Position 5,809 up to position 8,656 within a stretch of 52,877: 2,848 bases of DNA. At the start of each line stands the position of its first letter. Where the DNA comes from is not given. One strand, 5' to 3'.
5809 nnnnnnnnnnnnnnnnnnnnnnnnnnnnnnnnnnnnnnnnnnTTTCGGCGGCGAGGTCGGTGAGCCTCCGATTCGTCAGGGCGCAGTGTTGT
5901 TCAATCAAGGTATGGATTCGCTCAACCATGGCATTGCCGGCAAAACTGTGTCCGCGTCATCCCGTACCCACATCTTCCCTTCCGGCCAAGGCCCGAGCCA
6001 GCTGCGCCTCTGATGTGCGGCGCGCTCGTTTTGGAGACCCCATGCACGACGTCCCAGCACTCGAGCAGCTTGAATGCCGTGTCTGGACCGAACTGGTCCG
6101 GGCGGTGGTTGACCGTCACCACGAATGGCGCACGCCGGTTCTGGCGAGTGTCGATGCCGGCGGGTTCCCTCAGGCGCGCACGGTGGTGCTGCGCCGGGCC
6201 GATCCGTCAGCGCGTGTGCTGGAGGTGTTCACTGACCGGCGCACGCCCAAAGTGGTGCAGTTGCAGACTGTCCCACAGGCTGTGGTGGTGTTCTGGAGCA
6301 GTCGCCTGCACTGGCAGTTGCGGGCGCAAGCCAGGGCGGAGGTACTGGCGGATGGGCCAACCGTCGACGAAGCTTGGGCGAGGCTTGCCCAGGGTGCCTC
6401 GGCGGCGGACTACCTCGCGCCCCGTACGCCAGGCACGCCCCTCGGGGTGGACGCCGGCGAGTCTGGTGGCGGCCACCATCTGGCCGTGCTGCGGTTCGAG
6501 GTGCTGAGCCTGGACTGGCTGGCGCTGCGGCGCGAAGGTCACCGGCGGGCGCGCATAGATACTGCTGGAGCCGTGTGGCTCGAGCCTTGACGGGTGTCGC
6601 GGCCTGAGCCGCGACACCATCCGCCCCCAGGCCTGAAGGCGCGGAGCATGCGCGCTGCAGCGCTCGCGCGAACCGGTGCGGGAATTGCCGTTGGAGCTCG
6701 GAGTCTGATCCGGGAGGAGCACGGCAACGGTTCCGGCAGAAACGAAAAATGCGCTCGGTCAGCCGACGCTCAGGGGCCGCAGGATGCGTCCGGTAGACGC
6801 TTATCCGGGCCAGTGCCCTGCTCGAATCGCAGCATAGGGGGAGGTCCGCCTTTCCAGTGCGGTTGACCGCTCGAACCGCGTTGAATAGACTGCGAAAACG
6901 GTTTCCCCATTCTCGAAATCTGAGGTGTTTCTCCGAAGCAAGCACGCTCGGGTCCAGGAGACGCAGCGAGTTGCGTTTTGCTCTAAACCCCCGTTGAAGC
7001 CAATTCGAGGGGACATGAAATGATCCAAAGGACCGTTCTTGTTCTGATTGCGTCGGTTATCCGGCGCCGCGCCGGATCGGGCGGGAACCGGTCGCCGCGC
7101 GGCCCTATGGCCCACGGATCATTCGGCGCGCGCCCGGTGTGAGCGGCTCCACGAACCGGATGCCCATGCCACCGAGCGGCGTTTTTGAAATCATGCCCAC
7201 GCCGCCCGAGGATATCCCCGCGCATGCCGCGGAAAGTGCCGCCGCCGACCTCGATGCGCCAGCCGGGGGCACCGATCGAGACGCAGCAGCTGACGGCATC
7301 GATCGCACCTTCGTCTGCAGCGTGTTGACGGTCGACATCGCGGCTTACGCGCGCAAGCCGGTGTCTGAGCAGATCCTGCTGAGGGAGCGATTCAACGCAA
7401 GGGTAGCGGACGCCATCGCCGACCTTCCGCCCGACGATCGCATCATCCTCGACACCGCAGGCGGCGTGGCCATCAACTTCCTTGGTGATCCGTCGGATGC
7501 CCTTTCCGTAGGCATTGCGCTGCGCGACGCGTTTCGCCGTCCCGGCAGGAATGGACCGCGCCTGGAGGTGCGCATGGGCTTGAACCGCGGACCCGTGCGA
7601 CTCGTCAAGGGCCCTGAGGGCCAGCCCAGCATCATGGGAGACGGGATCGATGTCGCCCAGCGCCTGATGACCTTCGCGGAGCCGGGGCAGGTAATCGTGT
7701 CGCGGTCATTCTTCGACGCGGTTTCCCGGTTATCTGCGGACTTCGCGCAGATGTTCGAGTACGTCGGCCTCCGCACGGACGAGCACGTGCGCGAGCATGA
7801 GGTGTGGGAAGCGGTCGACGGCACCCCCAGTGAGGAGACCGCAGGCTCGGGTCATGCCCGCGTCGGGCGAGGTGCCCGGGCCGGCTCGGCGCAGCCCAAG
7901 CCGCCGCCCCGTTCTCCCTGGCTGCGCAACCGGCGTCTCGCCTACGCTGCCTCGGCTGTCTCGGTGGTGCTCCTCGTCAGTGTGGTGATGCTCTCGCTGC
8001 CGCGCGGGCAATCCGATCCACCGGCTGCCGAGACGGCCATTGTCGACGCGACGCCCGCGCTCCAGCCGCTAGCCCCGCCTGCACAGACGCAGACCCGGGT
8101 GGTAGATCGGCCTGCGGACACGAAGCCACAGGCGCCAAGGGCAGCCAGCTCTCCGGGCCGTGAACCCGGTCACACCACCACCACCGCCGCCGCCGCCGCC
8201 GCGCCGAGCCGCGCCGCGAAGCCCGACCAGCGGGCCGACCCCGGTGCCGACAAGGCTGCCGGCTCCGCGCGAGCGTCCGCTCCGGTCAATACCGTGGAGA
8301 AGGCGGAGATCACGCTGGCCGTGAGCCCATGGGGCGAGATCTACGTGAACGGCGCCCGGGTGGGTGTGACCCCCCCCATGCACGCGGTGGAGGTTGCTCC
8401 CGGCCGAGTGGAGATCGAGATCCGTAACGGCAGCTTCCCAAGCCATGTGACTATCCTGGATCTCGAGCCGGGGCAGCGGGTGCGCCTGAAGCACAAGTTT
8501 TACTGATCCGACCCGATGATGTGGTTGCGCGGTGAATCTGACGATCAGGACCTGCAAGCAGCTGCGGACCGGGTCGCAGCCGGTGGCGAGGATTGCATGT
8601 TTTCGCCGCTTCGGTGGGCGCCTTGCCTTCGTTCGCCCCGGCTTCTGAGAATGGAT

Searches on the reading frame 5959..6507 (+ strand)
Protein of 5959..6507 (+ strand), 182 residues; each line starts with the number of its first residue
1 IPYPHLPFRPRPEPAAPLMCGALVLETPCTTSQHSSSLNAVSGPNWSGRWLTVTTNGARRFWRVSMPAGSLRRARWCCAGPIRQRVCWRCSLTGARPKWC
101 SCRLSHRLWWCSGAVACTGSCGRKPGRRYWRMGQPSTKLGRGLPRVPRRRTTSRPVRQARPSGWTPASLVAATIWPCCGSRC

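Call 12: search_protein_families(library=pfam, proteins=[window:6013-6507:+], max_evalue=0.01)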
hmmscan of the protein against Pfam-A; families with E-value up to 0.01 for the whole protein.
window:6013-6507:+ (164 aa): 0 families

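Call 79: find_encoding_contigs(protein=window:5959-6507:+, flank=10000, max_places=10)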
Protein window:5959-6507:+ (182 aa): no gene with exactly this product is on record in the collection.

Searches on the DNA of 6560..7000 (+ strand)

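Call 30: search_rna_families(source=window, start=6560, end=7000, threshold=evalue, max_evalue=10, show_alignments=2)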
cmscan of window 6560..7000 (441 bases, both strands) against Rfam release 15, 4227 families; matches with E-value up to 10: 5.
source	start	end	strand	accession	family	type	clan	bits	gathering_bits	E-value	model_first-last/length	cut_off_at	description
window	6588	6663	-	RF02827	Scr6106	Gene; sRNA;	-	18.3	52.5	8.1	1-85/85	no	Streptomyces RNA 6106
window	6745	6807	-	RF02241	Xoo2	Gene; sRNA;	-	17.2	45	0.61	1-78/78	no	Xanthomonadaceae sRNA Xoo2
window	6571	6655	-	RF00598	SNORA76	Gene; snRNA; snoRNA; HACA-box;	CL00034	15.2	37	3.7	1-132/132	no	Small nucleolar RNA SNORA76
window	6670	6733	+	RF02965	CyVA-1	Gene; sRNA;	-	14.7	41.4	2.3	1-77/77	no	CyVA-1 RNA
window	6593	6618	-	RF00671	mir-138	Gene; miRNA;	-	13.7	50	5.5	11-69/78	no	mir-138 microRNA precursor family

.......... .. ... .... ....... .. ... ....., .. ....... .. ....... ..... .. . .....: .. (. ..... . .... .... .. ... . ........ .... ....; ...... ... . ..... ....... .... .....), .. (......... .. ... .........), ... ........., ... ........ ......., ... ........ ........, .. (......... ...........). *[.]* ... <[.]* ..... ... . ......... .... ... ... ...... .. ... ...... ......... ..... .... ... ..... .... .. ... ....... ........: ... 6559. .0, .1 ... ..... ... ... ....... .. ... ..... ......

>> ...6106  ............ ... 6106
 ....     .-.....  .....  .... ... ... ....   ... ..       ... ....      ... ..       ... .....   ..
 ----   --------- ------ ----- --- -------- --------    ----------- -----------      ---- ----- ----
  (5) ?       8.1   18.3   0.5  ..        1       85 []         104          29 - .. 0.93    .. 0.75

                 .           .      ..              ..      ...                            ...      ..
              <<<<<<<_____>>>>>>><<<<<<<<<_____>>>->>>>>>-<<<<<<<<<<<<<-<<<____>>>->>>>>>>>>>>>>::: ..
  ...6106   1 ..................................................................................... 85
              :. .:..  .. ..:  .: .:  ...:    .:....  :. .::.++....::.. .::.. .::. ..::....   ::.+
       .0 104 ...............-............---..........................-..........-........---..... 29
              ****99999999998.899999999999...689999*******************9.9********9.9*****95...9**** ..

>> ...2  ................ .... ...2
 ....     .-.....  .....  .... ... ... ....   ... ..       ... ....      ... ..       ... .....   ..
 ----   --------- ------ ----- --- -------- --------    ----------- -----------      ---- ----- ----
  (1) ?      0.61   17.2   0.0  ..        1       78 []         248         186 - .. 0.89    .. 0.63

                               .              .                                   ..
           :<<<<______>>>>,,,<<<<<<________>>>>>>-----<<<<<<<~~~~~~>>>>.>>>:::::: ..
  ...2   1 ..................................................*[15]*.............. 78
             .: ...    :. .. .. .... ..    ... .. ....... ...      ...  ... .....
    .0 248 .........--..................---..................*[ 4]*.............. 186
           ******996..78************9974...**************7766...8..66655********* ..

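Call 59: search_dna_similar(query=window:6620-6960:+, collection=plasmids, mode=distant, max_evalue=0.01, max_rows=10)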
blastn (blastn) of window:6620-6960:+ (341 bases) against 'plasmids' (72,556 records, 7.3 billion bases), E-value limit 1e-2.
No match.

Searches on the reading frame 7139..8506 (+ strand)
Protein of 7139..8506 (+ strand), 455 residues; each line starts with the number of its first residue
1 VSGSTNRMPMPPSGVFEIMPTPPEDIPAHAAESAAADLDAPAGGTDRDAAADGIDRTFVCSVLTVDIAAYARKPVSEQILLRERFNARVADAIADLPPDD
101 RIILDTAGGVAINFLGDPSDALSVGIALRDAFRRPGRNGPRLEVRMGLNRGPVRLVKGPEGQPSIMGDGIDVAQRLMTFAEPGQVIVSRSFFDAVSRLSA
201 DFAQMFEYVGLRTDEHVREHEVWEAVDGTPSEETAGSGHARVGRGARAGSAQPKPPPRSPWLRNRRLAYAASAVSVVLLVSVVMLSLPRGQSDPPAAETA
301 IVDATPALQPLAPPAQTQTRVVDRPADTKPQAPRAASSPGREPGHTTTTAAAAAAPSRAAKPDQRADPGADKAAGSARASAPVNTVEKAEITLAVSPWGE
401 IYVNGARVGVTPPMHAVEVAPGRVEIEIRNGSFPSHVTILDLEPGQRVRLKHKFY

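Call 12: search_protein_families(library=pfam, proteins=[window:7139-8506:+], max_evalue=0.01)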
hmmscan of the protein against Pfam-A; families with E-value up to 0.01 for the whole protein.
window:7139-8506:+ (455 aa): 0 families

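Call 50: find_related_loci(query=window:7166-8503:+, collection=genome_contigs, flank=10000)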
Query window:7166-8503:+ (446 aa) in genome_contigs; peptide patterns used: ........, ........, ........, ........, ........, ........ (x = any residue, [..] = any of these).
407 stretches matched a pattern; 21 encode a relative of the query (tblastn E <= 1e-3); 21 distinct loci.
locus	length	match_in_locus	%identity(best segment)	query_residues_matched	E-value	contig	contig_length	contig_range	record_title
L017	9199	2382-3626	57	39-445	1e-126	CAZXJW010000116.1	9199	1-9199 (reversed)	MAG TPA_asm: uncultured Rhodocyclaceae bacterium isolate binchicken_co311_6 genome assembly, contig: NODE_11962_length_9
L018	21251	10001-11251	47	43-445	2e-102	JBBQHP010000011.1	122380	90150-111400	MAG: Burkholderiales bacterium isolate Co_metawrap_896 Cmw_896_k141_24318921_length_122380_cov_14.0000, whole genome sho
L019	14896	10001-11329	37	43-445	2e-85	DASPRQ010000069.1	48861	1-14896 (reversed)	MAG TPA_asm: Usitatibacter sp. isolate SMAG_U12229 k141_248461, whole genome shotgun sequence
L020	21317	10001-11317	37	43-445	6e-82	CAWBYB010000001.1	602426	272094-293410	MAG: uncultured beta proteobacterium isolate MFD05442.bin.2.174 genome assembly, contig: contig_16147, whole genome shot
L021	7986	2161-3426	37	43-445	1e-81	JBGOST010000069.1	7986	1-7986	MAG: Usitatibacter sp. isolate OBJ_0618_7090110_180 k141_7347986_length_7986_cov_12.0000, whole genome shotgun sequence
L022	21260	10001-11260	37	43-445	7e-79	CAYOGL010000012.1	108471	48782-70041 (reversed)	MAG TPA_asm: uncultured Burkholderiales bacterium isolate SRP272529_co2_139 genome assembly, contig: NODE_176_length_108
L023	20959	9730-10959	38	43-445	8e-78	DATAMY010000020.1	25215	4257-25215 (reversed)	MAG TPA_asm: Usitatibacter sp. isolate SMAG_U7003 k141_874553, whole genome shotgun sequence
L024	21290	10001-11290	36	43-445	4e-80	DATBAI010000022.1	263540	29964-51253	MAG TPA_asm: Usitatibacter sp. isolate SMAG_U5728 k141_2345538, whole genome shotgun sequence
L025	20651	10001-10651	48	43-244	1e-63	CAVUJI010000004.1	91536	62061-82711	MAG: uncultured beta proteobacterium isolate MFD01721.bin.2.93 genome assembly, contig: contig_43532, whole genome shotg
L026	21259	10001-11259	46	43-445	4e-62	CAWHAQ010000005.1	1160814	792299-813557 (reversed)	MAG: uncultured beta proteobacterium isolate MFD04967.bin.2.7 genome assembly, contig: contig_41839, whole genome shotgu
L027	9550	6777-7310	52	43-214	3e-60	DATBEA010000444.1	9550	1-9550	MAG TPA_asm: Usitatibacter sp. isolate SMAG_U5825 k141_871526, whole genome shotgun sequence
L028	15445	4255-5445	35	45-445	7e-66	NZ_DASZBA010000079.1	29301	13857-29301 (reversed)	MAG: Noviherbaspirillum sp. isolate SMAG_U6402 k141_14638, whole genome shotgun sequence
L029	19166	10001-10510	46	46-214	5e-48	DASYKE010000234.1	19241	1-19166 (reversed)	MAG TPA_asm: Burkholderiaceae bacterium isolate SMAG_U4313 k141_1614347, whole genome shotgun sequence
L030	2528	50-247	55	380-445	2e-18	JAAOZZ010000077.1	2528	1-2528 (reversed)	MAG: Betaproteobacteria bacterium isolate AHI6 k141_170371, whole genome shotgun sequence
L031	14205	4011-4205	48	381-445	8e-18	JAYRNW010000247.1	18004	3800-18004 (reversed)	MAG: Casimicrobiaceae bacterium isolate XM2_XAASGE4bin.38 k141_989864, whole genome shotgun sequence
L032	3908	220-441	47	367-445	2e-17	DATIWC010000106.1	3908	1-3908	MAG TPA_asm: Usitatibacter sp. isolate SMAG_U15213 k141_3833784, whole genome shotgun sequence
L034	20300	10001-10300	38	338-445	2e-13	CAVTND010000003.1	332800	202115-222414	MAG: uncultured beta proteobacterium isolate MFD02242.bin.3.433 genome assembly, contig: contig_13971, whole genome shot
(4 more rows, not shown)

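Call 61: find_homologous_proteins(query=window:7166-8503:+, max_evalue=1e-30)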
Query window:7166-8503:+ (446 aa): 172 proteins with E <= 1e-30 among 8000 candidates; the best 120 are listed.
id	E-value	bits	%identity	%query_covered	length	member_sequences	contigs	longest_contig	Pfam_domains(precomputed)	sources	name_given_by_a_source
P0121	3.3e-286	967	100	100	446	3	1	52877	-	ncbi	-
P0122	1.5e-125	438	57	91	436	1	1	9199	PF08308.18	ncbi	-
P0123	3.3e-125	437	56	91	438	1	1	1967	-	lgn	-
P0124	1.9e-121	425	55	94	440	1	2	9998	-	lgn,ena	-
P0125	3.3e-120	420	55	95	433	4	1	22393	PF08308.18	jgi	jgi:class 3 adenylate cyclase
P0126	3.8e-103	364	47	90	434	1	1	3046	PF08308.18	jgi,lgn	-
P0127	7.6e-103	363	47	90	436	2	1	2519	PF08308.18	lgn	-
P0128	2.0e-102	362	47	90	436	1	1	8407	PF08308.18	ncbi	ncbi:MAG: PEGA domain-containing protein [Betaproteobacteria bacterium]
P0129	4.0e-97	344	45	90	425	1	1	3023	PF08308.18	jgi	jgi:hypothetical protein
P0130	6.6e-93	331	45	90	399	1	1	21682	-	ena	-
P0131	3.7e-92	328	45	90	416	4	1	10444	-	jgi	jgi:hypothetical protein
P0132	4.3e-92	328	44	90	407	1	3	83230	-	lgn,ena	-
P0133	9.1e-92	327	44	90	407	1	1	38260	PF08308.18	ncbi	ncbi:MAG: adenylate/guanylate cyclase domain-containing protein [Betaproteobacteria bacterium]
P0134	9.2e-92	327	45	90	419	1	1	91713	-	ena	-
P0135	2.9e-91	325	42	90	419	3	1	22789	-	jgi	jgi:hypothetical protein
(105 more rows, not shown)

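Call 62: find_encoding_contigs(protein=P0121, flank=300, max_places=4)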
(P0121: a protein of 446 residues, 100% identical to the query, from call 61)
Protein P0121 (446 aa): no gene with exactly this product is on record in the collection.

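Call 64: search_protein_families(library=padloc, proteins=[window:7166-8506:+], max_evalue=0.001)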
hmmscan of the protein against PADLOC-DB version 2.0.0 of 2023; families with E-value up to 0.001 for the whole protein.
window:7166-8506:+ (446 aa): 0 families
